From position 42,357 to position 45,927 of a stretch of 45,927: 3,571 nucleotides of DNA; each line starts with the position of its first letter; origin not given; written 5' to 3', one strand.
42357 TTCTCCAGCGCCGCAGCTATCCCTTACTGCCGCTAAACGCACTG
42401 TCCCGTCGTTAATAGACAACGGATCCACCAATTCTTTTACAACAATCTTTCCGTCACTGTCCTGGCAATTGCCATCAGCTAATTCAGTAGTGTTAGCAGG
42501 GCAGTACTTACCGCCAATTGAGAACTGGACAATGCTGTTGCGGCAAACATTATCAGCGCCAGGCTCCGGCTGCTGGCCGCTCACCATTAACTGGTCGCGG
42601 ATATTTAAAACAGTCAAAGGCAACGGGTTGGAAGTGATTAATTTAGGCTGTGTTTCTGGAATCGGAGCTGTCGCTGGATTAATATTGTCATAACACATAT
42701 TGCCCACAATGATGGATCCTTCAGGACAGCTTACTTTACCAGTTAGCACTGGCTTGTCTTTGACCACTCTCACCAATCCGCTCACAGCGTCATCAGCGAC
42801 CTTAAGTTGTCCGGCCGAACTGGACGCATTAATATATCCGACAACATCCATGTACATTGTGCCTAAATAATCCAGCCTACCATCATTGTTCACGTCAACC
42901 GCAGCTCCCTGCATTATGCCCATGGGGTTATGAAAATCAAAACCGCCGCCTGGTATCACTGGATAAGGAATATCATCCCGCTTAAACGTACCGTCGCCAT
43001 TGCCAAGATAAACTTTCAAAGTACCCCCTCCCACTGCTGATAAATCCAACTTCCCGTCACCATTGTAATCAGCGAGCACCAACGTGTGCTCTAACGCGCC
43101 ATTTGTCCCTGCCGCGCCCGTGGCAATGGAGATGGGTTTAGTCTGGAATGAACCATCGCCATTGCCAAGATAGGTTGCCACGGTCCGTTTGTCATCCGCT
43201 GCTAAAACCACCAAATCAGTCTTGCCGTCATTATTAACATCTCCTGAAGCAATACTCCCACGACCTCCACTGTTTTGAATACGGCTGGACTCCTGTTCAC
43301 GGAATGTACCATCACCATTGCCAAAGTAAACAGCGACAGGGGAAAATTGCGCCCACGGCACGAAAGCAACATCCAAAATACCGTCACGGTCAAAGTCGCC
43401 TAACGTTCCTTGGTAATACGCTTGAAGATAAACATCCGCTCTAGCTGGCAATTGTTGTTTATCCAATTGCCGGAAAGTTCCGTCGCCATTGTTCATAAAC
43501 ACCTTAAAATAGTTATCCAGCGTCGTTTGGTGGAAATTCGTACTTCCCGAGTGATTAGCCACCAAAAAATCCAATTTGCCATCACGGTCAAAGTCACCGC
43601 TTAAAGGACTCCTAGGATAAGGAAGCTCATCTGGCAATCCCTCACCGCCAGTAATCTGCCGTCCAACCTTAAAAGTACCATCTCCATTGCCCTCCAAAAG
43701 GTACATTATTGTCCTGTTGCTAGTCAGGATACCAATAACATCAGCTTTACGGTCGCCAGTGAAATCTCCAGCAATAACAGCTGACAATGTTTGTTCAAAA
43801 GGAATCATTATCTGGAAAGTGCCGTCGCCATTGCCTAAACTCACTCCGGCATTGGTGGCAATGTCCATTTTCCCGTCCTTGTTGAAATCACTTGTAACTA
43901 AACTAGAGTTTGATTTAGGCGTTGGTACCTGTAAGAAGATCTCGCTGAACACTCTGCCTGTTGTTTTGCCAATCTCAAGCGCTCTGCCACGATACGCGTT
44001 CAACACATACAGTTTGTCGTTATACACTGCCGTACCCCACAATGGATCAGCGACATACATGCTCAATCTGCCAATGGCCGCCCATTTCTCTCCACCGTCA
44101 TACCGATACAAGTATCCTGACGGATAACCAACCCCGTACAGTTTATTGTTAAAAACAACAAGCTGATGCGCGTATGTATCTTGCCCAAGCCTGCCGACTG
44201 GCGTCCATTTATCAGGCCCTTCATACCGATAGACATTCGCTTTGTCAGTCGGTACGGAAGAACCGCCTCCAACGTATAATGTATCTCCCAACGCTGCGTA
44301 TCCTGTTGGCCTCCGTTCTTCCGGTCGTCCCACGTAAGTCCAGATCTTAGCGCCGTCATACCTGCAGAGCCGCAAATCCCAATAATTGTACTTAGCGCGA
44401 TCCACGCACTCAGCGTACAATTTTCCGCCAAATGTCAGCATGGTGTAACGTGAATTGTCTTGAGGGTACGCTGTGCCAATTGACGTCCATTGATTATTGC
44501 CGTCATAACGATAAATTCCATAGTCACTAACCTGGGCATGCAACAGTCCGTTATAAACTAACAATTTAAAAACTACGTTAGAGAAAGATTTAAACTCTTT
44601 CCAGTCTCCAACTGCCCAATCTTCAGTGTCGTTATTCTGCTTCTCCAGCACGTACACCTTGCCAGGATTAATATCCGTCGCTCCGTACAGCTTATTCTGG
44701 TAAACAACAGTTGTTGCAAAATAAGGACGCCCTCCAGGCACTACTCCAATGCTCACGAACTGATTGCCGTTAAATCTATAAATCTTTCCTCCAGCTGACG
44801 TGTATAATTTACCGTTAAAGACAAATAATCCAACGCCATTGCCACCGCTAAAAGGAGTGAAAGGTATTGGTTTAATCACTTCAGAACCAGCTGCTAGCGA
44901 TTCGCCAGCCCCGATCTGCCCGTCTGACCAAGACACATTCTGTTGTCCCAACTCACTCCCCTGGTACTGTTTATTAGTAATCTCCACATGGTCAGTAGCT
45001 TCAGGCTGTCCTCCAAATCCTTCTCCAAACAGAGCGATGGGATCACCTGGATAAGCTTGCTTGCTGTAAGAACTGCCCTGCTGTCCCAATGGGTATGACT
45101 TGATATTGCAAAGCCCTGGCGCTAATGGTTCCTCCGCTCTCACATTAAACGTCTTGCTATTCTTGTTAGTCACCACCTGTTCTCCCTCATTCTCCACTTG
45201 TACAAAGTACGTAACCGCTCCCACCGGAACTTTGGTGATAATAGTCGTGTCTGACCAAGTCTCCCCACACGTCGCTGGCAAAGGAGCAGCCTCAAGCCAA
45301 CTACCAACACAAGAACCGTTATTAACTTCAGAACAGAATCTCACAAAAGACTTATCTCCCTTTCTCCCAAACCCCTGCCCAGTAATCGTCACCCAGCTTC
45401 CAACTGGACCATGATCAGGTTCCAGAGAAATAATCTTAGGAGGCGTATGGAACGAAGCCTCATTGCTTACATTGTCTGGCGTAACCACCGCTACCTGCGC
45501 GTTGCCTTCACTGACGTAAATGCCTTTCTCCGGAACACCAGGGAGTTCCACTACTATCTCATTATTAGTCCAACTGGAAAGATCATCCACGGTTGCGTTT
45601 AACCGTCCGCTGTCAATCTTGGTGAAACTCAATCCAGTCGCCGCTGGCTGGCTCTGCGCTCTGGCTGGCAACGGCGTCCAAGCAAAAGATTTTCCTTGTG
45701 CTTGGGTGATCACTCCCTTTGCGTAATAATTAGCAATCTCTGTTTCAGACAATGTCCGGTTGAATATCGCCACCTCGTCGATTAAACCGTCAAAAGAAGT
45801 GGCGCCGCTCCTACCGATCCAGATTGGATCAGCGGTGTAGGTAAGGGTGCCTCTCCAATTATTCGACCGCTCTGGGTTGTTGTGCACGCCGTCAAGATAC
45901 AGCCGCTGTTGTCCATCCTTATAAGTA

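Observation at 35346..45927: Open-ended >3,500-aa mosaic exoprotein: LamG, IPT, 7 Kelch-like blades, 7 FG-GAP blades, Cys-rich CGDG repeats, 5 Ig-like modules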

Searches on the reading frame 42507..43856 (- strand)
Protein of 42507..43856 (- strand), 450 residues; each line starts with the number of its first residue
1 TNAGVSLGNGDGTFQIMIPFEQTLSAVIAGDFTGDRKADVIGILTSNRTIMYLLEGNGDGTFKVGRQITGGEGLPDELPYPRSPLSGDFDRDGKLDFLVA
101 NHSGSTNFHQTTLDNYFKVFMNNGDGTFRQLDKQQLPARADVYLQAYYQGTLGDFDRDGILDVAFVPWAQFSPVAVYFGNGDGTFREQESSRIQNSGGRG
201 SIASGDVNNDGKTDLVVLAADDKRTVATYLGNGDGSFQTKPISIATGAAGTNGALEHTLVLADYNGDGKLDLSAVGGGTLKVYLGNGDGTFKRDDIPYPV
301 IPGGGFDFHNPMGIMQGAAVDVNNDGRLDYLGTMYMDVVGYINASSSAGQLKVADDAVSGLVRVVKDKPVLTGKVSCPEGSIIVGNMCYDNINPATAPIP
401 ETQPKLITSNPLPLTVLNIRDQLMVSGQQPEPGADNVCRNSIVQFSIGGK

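Call 10: search_protein_families(library=pfam, proteins=[window:42507-43856:-], max_evalue=1)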
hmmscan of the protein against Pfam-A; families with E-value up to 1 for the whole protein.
window:42507-43856:- (450 aa): 6 families
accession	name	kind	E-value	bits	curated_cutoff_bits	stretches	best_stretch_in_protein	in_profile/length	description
PF13517.12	FG-GAP_3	-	4.2e-46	155.8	26.9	6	154-217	1-61/61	FG-GAP-like repeat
PF01839.29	FG-GAP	-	1.4e-13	50.9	22.1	4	201-218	4-21/37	FG-GAP repeat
PF00036.39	EF-hand_1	-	0.04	13.9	25.4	0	261-272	8-19/29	EF hand domain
PF21955.1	CarG-like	-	0.41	11.2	28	1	203-247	6-56/144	Carbapenem resistance protein CarG-like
PF13202.12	EF-hand_5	-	0.54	10.3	25.9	1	257-272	3-18/25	EF hand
PF00395.25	SLH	-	0.59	10.6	20.8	1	53-72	23-42/44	S-layer homology domain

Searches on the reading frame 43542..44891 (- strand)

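Call 10: search_protein_families(library=pfam, proteins=[window:43542-44891:-], max_evalue=1)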
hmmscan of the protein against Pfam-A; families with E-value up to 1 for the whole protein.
window:43542-44891:- (450 aa): 3 families
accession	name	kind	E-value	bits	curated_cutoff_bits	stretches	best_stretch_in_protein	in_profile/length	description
PF13517.12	FG-GAP_3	-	1.3e-15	58.1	26.9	3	376-444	1-61/61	FG-GAP-like repeat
PF01839.29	FG-GAP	-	1.2e-11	44.7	22.1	2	328-357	2-32/37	FG-GAP repeat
PF00395.25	SLH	-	0.01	16.3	20.8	1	398-417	23-42/44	S-layer homology domain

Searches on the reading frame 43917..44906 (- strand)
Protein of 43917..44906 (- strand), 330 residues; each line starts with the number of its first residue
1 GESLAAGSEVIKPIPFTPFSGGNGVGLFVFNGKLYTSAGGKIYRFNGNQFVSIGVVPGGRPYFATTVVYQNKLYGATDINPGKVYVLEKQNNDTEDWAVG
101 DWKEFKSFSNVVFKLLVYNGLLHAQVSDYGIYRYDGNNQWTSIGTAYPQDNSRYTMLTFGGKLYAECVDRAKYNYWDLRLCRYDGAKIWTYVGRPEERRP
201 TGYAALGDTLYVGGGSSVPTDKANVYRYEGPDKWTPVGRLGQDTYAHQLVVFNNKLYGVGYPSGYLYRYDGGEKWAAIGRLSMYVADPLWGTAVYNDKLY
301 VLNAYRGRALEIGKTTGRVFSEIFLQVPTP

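Call 42: search_solved_structures(query=window:43917-44906:-, max_evalue=10, show_alignments=2)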
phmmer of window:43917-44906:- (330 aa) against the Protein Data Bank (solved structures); distinct sequences matched with E-value up to 10: 9.
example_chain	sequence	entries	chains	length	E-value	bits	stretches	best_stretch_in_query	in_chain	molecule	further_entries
4ch9_A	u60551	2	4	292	5.9e-07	32.4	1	138-263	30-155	KELCH-LIKE PROTEIN 3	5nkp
6hrl_A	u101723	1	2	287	7.9e-07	32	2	133-264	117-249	Kelch-like protein 17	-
2xn4_A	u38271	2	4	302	2.2e-05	27.2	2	112-268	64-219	KELCH-LIKE PROTEIN 2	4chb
2woz_A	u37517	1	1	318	0.015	17.9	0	195-260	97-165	KELCH REPEAT AND BTB DOMAIN-CONTAINING PROTEIN 10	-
9mey_B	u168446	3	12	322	0.076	15.6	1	204-309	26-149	Leucine-zipper-like transcriptional regulator 1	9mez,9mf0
7eeq_1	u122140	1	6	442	0.077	15.5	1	20-122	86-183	Needle head proteins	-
7qzq_A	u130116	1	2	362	0.17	14.4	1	160-261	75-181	Kelch repeat and BTB domain-containing protein 12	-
8khp_A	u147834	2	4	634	0.34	13.4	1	131-260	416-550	Kelch-like protein 22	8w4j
8k8t_K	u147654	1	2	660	0.43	13.1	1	131-260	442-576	Kelch-like protein 22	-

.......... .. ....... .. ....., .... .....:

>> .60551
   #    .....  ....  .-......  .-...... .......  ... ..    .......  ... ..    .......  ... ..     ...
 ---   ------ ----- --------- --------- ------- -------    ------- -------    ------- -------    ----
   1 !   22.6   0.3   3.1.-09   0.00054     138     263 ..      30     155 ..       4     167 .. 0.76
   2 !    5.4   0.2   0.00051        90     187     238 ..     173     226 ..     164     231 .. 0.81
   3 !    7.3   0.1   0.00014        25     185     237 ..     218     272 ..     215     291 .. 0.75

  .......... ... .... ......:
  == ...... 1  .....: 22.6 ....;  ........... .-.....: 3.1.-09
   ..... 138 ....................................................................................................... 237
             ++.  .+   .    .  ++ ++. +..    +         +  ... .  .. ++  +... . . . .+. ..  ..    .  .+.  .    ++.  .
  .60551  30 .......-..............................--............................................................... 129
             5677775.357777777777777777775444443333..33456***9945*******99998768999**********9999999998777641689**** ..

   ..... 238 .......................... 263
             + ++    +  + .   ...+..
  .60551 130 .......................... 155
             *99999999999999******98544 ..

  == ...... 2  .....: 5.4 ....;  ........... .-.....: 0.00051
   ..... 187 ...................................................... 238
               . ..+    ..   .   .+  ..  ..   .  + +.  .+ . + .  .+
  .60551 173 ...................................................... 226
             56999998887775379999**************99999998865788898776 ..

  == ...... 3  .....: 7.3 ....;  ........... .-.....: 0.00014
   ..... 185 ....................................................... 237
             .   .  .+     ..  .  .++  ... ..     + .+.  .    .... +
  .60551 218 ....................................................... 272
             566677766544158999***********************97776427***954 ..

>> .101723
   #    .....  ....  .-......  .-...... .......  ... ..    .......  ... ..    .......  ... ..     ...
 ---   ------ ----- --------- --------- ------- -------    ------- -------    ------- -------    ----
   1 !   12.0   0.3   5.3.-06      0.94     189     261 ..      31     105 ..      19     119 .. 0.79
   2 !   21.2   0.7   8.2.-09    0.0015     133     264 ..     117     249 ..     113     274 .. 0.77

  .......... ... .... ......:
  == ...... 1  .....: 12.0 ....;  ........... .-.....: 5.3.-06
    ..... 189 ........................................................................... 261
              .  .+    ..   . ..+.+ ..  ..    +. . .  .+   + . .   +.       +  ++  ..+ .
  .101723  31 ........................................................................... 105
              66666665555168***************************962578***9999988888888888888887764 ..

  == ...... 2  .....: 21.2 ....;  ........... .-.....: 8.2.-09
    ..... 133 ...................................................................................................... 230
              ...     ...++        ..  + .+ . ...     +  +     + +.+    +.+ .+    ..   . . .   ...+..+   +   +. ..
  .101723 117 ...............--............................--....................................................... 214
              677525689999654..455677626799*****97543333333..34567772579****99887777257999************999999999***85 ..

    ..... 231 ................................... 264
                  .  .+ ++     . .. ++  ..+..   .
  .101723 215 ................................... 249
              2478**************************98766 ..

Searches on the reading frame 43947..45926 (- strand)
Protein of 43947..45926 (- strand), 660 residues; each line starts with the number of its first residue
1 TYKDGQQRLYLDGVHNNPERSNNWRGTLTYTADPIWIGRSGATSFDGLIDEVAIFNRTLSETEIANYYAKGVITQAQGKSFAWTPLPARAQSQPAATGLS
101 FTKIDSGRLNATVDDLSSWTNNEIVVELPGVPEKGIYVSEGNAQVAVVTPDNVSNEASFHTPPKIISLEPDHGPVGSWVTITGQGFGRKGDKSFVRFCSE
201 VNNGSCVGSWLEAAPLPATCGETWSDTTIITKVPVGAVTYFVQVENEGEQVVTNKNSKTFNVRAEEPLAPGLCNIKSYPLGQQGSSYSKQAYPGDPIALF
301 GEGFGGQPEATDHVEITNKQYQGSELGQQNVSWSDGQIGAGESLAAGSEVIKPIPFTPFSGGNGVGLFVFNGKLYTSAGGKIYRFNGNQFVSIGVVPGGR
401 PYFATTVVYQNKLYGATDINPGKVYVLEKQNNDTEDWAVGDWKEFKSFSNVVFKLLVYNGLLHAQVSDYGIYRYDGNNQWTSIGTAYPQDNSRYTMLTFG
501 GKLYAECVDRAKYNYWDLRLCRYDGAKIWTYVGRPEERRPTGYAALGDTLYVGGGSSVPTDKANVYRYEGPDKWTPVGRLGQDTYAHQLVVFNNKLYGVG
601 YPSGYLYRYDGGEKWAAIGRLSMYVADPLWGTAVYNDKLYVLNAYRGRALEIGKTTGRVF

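Call 19: find_related_loci(query=window:43947-45926:-, collection=genome_contigs, flank=10000)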
Query window:43947-45926:- (660 aa) in genome_contigs; peptide patterns used: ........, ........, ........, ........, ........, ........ (x = any residue, [..] = any of these).
33 stretches matched a pattern; 3 encode a relative of the query (tblastn E <= 1e-3); 3 distinct loci.
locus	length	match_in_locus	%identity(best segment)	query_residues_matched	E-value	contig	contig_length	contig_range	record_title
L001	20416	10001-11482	29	107-338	3e-16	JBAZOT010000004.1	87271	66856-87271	MAG: Patescibacteria group bacterium isolate SO_2017_SWC_12 scaffold_297_c1_LP-4_2017, whole genome shotgun sequence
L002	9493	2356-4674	31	99-319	4e-15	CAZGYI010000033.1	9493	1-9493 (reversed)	MAG TPA_asm: uncultured Gammaproteobacteria bacterium isolate SRP257756_co1_27 genome assembly, contig: NODE_6607_length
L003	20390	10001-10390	31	3-119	4e-8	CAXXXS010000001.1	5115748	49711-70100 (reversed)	MAG: Bacteroidales bacterium isolate cfd47556-b600-40b4-9185-b1262979a081 genome assembly, contig: contig_1, whole genom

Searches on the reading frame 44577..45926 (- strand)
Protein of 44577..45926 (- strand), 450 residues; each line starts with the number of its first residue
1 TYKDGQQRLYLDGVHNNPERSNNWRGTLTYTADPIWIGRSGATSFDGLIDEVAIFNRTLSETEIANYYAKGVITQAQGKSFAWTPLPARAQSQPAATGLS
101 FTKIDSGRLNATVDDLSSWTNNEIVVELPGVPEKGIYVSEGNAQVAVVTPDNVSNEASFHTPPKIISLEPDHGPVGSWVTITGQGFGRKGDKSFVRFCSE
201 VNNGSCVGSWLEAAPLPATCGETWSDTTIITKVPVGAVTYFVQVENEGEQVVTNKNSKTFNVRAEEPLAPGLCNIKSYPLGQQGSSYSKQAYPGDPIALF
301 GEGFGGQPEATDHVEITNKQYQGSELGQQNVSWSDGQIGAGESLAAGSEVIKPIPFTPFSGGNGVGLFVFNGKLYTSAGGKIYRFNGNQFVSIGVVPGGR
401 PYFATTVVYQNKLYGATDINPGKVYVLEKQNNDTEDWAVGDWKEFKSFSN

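Call 10: search_protein_families(library=pfam, proteins=[window:44577-45926:-], max_evalue=1)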
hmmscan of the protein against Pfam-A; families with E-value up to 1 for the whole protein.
window:44577-45926:- (450 aa): 2 families
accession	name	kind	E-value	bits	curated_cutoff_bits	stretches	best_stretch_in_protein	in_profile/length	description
PF13385.13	Laminin_G_3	-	3.5e-12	47.2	27.6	1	1-65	87-151/151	Concanavalin A-like lectin/glucanases superfamily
PF01833.30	TIG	-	1.6e-06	28.4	20.9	1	163-251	1-73/84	IPT/TIG domain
